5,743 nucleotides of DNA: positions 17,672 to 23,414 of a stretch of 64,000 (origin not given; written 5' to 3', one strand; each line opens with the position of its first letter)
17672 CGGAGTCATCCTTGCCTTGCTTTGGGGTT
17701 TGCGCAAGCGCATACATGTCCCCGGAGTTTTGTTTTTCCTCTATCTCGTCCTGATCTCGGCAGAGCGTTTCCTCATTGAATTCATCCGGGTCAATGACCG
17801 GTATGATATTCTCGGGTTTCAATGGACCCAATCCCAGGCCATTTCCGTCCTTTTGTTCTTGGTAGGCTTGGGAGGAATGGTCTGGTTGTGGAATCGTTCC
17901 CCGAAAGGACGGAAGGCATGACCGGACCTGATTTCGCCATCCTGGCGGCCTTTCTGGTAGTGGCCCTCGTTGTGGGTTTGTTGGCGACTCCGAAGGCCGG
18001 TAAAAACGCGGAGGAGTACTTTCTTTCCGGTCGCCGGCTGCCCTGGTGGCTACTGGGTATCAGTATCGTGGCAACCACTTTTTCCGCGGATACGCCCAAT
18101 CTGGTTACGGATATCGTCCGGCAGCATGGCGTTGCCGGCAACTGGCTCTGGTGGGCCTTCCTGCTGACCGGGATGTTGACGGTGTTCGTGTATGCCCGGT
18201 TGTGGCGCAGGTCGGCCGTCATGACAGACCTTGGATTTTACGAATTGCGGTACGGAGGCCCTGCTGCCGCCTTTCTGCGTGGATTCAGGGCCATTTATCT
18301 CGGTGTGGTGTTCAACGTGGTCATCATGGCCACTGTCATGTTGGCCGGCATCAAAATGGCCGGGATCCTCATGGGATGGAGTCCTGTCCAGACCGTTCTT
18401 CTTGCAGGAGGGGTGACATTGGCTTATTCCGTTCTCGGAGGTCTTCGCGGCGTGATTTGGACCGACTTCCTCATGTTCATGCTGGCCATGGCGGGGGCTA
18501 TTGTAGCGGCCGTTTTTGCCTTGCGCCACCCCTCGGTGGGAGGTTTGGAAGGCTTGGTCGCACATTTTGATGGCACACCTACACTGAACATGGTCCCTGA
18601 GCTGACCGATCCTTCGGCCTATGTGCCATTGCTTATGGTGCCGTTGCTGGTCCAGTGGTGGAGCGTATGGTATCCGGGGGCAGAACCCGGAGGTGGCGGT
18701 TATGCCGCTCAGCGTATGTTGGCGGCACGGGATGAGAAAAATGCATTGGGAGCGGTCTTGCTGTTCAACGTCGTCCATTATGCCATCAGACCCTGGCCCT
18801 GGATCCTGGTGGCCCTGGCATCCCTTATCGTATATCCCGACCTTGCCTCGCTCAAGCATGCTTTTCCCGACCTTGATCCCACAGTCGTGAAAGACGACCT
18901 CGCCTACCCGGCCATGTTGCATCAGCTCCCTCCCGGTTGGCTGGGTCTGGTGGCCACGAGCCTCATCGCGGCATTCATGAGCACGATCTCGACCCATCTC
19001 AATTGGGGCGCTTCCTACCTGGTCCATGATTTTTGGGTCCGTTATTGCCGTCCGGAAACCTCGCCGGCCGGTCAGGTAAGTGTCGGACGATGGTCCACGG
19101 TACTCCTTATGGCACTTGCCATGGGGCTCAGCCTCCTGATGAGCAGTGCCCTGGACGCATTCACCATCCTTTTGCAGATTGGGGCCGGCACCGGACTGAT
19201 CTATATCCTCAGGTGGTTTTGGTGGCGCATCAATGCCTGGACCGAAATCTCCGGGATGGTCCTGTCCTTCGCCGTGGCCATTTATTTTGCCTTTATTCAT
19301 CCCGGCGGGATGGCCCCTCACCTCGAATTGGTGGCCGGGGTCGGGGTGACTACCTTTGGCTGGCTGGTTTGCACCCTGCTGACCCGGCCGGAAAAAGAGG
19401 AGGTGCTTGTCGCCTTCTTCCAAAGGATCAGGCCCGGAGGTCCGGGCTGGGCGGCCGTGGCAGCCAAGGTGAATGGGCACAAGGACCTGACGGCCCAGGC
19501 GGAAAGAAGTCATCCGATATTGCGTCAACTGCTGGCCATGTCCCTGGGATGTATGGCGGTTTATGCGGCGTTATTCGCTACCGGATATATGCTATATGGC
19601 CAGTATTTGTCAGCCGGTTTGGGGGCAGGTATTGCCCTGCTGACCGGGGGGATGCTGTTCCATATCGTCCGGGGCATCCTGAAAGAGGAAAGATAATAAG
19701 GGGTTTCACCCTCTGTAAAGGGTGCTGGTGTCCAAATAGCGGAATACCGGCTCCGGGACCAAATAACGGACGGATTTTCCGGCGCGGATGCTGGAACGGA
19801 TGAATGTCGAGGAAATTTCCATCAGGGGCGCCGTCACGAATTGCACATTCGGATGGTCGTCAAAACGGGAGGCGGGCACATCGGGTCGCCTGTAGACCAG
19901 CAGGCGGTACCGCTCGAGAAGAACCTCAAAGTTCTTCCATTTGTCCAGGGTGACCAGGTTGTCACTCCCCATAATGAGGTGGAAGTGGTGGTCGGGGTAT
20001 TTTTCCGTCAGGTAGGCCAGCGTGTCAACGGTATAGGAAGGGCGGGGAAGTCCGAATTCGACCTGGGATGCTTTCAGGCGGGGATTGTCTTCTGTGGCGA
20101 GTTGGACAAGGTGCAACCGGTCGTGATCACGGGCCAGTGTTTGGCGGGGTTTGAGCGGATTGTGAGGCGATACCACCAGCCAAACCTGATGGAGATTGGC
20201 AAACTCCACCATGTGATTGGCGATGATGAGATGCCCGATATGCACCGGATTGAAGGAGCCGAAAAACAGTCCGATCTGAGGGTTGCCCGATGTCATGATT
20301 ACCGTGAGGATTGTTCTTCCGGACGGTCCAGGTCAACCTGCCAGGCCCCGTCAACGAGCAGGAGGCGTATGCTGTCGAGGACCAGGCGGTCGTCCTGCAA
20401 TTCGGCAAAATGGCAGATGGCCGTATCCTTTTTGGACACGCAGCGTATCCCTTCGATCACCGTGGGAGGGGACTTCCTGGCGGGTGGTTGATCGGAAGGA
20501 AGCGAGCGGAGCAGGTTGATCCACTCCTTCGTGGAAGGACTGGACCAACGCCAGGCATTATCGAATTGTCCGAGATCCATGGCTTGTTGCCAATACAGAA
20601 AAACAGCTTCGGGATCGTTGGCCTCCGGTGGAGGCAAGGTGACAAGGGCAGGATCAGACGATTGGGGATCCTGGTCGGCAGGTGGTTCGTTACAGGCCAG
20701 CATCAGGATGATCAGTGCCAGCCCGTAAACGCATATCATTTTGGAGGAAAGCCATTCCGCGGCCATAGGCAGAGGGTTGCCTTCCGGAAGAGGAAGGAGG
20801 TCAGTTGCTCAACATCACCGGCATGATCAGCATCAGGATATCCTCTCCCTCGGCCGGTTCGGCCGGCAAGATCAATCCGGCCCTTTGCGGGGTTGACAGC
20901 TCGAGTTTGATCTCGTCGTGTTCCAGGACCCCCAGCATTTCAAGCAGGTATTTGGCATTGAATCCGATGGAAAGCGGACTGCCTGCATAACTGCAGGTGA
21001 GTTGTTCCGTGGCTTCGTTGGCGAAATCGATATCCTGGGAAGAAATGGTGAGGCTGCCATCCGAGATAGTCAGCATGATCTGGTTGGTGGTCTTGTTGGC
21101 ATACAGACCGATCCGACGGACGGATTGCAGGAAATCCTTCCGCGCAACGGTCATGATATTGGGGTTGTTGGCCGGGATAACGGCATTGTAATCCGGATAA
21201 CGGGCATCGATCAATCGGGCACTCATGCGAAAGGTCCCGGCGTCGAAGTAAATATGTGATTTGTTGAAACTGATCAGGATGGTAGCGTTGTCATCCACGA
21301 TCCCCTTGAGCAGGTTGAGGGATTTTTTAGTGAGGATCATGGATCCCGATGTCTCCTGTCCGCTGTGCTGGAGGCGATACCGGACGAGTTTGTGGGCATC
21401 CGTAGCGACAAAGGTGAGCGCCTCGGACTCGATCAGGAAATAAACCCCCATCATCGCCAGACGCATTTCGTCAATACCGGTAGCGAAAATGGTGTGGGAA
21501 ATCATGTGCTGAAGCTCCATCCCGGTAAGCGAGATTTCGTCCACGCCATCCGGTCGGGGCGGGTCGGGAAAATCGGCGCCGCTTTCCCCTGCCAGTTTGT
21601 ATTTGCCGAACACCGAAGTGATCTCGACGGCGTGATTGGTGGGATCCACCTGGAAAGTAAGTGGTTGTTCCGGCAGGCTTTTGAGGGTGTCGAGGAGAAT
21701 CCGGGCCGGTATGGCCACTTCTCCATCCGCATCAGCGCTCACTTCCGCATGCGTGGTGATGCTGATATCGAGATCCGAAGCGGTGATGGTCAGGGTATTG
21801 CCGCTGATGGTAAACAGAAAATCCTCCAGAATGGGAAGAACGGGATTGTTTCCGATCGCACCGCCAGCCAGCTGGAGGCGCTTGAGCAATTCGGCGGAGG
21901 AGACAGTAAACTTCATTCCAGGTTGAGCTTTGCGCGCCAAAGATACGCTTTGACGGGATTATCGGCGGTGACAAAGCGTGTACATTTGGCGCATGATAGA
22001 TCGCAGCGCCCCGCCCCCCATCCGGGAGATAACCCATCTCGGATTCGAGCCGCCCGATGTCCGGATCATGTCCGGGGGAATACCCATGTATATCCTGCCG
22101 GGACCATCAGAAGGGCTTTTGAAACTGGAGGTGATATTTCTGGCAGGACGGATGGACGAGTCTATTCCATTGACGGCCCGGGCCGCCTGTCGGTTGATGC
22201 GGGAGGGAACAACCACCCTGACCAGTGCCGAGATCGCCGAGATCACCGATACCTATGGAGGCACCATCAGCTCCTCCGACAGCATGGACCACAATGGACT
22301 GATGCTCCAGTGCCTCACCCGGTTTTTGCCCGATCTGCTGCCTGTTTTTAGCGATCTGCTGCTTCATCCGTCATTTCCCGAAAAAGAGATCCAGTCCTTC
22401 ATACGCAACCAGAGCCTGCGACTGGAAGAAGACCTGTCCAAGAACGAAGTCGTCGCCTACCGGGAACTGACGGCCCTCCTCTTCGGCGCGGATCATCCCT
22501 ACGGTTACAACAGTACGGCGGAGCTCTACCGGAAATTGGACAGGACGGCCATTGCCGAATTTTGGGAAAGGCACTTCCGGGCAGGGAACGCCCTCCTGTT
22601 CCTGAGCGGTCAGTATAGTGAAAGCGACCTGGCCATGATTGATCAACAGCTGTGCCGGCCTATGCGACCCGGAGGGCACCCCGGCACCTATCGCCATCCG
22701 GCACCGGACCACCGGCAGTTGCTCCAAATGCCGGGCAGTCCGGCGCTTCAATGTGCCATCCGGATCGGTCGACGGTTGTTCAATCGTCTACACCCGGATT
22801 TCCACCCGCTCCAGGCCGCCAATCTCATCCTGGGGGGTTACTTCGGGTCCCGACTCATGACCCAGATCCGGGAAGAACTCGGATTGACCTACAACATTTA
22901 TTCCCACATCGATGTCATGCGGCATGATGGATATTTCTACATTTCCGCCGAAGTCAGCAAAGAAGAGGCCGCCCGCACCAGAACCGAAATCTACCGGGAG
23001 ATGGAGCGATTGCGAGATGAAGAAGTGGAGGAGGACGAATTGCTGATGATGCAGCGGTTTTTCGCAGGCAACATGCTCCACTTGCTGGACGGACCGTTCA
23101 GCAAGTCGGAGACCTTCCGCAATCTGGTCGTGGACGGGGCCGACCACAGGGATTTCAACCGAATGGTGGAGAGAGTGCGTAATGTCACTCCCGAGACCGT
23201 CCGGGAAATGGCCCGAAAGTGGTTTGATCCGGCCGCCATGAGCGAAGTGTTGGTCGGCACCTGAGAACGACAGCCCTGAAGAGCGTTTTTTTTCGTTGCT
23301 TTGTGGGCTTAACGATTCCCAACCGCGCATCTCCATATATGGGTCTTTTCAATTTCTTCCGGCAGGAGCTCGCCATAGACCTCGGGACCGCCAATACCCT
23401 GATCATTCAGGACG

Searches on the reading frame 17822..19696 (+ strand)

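Call 53: search_protein_families(library=pfam, proteins=[window:17822-19696:+], max_evalue=0.00001)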
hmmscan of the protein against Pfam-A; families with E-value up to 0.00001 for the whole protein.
window:17822-19696:+ (624 aa): 1 family
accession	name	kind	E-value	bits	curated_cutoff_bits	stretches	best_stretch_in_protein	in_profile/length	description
PF00474.23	SSF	-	6.1e-29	101.5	22.8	1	66-480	1-404/406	Sodium:solute symporter family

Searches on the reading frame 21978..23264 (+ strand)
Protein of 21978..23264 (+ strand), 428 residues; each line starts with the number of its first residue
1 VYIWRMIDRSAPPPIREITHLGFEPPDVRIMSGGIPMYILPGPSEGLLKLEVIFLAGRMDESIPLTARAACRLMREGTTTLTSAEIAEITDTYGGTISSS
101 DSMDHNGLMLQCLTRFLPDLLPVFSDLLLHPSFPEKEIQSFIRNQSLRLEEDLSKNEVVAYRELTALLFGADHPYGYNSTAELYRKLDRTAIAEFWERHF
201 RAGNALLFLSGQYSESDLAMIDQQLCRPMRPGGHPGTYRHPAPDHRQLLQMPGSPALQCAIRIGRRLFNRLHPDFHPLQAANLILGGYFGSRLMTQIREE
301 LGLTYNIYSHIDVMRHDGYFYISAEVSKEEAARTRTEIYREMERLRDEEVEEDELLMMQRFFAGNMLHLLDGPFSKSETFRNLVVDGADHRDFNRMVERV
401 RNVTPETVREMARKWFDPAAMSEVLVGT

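Call 76: search_protein_families(library=pfam, proteins=[window:21978-23264:+], max_evalue=0.00001)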
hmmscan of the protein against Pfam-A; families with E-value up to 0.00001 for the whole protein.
window:21978-23264:+ (428 aa): 2 families
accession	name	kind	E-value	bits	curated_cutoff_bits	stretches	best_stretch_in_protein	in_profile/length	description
PF05193.26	Peptidase_M16_C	-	3.9e-22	79.4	23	1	186-357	1-176/181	Peptidase M16 inactive domain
PF00675.25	Peptidase_M16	-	8.7e-06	26.1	22.3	0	72-143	39-110/149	Insulinase (Peptidase family M16)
